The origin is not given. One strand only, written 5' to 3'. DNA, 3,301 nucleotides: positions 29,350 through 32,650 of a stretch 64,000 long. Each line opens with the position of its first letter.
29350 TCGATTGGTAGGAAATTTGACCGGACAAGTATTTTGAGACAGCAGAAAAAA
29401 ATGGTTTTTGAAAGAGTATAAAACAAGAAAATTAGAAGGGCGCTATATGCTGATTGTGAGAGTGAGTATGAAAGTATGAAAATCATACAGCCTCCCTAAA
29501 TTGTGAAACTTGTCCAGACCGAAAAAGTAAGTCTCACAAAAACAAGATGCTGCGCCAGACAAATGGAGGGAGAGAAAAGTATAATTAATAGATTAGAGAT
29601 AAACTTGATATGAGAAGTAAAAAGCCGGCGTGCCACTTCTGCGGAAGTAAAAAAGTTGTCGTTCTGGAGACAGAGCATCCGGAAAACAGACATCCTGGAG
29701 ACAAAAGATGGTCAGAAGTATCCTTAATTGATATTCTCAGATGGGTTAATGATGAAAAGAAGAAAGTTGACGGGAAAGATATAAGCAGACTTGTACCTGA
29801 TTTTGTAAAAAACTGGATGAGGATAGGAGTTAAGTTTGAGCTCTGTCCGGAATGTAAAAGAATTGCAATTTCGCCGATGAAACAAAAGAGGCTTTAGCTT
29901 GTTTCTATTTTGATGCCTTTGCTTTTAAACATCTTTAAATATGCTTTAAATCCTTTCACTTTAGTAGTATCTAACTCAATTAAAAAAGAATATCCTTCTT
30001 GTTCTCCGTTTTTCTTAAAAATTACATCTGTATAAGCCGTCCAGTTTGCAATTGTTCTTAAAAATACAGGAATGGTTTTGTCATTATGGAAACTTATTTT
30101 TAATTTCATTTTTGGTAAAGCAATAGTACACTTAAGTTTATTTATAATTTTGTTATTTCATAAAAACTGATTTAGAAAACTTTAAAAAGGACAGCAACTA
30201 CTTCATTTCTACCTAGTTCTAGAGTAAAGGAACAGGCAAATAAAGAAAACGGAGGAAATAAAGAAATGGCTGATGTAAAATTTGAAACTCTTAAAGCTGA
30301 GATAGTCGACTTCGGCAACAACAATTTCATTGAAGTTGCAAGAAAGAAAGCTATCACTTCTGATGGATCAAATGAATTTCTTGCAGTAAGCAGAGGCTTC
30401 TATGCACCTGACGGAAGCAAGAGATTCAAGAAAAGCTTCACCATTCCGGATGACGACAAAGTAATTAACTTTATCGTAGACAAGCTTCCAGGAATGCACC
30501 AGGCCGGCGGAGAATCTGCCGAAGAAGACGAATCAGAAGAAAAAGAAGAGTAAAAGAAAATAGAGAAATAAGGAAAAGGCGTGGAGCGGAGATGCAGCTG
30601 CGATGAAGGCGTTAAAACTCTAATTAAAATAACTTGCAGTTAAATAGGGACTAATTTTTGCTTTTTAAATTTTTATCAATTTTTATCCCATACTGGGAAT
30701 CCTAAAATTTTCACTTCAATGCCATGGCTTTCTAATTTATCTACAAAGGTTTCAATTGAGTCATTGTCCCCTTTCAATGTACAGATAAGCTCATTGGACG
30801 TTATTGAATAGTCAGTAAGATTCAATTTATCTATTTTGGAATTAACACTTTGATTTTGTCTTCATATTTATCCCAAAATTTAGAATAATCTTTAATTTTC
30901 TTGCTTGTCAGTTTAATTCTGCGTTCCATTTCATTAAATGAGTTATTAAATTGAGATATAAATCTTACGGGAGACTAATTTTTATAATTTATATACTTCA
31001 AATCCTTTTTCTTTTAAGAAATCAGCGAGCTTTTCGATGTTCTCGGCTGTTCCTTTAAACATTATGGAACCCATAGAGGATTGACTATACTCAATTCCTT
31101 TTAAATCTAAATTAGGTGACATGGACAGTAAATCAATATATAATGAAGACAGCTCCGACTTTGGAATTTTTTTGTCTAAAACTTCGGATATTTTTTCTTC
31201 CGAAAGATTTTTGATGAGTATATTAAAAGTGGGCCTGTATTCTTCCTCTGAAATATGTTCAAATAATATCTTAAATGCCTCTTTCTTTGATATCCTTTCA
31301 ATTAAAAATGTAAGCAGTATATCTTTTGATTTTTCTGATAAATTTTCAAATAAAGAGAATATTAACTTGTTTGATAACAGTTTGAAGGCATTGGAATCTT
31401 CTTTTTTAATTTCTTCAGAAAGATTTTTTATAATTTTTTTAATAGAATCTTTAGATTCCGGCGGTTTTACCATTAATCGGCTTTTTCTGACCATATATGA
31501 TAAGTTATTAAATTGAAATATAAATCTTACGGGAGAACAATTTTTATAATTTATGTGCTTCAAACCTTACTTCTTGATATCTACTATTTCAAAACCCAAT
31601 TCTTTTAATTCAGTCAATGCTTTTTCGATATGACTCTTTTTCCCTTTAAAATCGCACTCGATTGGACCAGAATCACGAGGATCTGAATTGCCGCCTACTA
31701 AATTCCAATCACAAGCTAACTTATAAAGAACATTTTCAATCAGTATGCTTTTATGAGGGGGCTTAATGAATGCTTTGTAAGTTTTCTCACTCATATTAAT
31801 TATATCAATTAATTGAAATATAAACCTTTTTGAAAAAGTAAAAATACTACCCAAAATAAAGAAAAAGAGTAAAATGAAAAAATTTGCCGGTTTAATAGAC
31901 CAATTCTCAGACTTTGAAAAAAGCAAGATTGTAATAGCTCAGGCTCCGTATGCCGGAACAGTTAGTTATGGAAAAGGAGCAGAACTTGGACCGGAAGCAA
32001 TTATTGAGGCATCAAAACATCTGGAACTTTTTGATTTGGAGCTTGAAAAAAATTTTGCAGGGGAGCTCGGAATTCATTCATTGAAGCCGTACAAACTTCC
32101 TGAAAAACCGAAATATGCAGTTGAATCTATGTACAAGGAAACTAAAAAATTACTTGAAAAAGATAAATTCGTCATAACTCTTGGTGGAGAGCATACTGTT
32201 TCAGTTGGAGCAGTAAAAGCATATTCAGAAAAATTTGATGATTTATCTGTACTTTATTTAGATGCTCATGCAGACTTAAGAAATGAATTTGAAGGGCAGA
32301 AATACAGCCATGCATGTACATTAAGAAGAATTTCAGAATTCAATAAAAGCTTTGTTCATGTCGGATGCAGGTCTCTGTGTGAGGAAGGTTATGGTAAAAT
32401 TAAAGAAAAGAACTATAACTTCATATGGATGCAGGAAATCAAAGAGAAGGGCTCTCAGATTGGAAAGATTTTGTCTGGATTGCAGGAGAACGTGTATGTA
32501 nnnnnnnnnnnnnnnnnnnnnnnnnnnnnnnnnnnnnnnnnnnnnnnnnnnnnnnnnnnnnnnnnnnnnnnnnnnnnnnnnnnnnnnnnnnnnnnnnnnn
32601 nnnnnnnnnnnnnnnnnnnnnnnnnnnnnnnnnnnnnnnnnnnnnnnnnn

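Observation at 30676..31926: Tandem family of three small paralogs sharing a 63-bp promoter-containing repeat; one copy frameshifted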

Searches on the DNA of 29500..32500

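Call 70: search_rna_families(source=window, start=29500, end=32500, threshold=evalue, max_evalue=1)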
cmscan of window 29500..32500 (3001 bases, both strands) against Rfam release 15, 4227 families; matches with E-value up to 1: 0.
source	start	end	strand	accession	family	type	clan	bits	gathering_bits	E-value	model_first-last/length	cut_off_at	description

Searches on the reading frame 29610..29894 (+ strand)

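Call 11: search_protein_families(library=pfam, max_evalue=1, proteins=[window:29610-29894:+])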
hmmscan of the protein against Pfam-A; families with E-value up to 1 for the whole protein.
seq(95 aa): 1 family
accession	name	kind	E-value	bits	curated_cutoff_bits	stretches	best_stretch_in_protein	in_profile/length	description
PF14169.11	YdjO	-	0.013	15.6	27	0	3-14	37-48/59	Cold-inducible protein YdjO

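Call 74: search_protein_families(library=padloc, max_evalue=0.1, proteins=[window:29610-29894:+])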
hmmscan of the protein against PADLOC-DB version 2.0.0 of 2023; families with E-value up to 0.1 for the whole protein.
window:29610-29894:+ (95 aa): 0 families

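Call 75: search_protein_families(library=phrogs, max_evalue=0.1, proteins=[window:29610-29894:+])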
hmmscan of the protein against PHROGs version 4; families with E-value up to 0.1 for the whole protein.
window:29610-29894:+ (95 aa): 0 families

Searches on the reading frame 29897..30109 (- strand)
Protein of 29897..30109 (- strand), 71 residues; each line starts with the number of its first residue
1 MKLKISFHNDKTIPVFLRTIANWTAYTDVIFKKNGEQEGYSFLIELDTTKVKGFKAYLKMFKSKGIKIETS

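Call 11: search_protein_families(library=pfam, max_evalue=1, proteins=[window:29897-30109:-])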
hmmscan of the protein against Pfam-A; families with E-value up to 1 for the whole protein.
seq(71 aa): 0 families

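Call 74: search_protein_families(library=padloc, max_evalue=0.1, proteins=[window:29897-30109:-])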
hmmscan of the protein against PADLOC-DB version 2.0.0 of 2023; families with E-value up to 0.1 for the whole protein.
window:29897-30109:- (71 aa): 0 families

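Call 75: search_protein_families(library=phrogs, max_evalue=0.1, proteins=[window:29897-30109:-])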
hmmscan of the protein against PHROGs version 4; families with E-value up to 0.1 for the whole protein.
window:29897-30109:- (71 aa): 1 family
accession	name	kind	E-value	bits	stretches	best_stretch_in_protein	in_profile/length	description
phrog_26343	-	unknown function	0.082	14.2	1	33-69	25-60/85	-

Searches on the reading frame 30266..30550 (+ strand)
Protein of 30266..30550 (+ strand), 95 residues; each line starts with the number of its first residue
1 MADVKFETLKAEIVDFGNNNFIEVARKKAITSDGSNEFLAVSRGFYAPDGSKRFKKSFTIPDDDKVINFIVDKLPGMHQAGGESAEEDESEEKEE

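Call 11: search_protein_families(library=pfam, max_evalue=1, proteins=[window:30266-30550:+])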
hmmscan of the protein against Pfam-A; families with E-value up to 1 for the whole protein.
seq(95 aa): 0 families

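Call 34: list_cluster_members(proteins=[window:30266-30550:+, window:30679-30825:-, window:30834-30929:-, window:29897-30109:-, window:29610-29894:+, window:31874-32731:+, window:28784-29161:-])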
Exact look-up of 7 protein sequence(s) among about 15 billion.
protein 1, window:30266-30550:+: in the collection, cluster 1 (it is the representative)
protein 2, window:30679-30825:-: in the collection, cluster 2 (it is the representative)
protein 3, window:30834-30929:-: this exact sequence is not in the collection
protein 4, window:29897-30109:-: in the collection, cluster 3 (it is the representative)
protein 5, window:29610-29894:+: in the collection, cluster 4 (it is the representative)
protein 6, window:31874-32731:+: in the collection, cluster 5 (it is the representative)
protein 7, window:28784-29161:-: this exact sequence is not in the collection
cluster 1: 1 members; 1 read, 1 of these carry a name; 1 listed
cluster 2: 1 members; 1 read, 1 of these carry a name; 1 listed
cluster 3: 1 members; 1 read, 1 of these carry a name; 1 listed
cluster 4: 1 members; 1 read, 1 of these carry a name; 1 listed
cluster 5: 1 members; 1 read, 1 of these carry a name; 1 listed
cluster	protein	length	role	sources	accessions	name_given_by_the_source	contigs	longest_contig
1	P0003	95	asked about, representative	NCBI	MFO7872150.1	MAG: hypothetical protein R6U26_00735 [Candidatus Undinarchaeales archaeon]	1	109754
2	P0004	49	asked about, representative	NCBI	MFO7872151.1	MAG: hypothetical protein R6U26_00740 [Candidatus Undinarchaeales archaeon]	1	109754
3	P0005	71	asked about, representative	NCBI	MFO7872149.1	MAG: hypothetical protein R6U26_00730 [Candidatus Undinarchaeales archaeon]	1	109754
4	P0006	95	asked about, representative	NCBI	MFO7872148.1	MAG: hypothetical protein R6U26_00725 [Candidatus Undinarchaeales archaeon]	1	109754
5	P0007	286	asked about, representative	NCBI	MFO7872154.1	MAG: agmatinase [Candidatus Undinarchaeales archaeon]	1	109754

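Call 66: find_related_loci(query=A7, collection=metagenome_contigs, flank=5000)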
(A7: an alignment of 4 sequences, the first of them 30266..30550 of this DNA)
Query A7 (95 aa) in metagenome_contigs; peptide patterns used: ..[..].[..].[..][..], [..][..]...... (x = any residue, [..] = any of these).
399 stretches matched a pattern; 51 encode a relative of the query (tblastn E <= 1e-3); 51 distinct loci.
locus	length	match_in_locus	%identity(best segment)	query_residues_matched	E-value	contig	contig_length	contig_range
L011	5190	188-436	65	4-86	1e-33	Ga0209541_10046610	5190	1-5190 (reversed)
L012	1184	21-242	73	4-77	5e-34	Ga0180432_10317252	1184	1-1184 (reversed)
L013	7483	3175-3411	65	4-82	2e-31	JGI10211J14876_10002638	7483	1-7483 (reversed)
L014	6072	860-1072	69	4-74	8e-31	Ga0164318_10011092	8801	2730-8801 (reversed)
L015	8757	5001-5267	61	1-83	1e-29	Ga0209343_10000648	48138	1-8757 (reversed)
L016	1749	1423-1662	61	1-80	2e-29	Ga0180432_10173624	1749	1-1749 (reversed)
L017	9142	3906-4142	61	4-82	2e-29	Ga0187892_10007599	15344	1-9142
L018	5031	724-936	63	4-74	3e-29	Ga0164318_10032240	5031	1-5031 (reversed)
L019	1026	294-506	66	4-74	8e-30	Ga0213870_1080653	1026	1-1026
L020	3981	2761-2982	64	1-74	8e-29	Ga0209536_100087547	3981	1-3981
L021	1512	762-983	61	4-77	6e-28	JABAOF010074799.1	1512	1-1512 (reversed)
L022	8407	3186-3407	61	1-74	1e-27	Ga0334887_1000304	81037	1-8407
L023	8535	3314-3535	61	1-74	1e-27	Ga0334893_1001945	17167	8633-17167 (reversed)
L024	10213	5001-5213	62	4-74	1e-27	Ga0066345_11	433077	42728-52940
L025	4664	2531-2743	61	4-74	2e-27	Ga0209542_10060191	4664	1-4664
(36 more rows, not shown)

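Call 74: search_protein_families(library=padloc, max_evalue=0.1, proteins=[window:30266-30550:+])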
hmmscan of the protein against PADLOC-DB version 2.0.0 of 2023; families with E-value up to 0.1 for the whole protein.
window:30266-30550:+ (95 aa): 0 families

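Call 75: search_protein_families(library=phrogs, max_evalue=0.1, proteins=[window:30266-30550:+])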
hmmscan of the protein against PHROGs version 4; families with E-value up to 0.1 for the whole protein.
window:30266-30550:+ (95 aa): 0 families

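Call 82: search_solved_structures(query=A7, max_evalue=1)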
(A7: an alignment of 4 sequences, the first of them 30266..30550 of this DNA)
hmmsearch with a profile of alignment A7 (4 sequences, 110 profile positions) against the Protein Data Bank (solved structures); distinct sequences matched with E-value up to 1: 1.
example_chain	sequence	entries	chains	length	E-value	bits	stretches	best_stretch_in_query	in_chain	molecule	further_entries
6zu5_SG0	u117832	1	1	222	0.28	14.4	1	48-79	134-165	eS6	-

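Call 84: find_encoding_contigs(protein=P0007, flank=3000, max_places=6)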
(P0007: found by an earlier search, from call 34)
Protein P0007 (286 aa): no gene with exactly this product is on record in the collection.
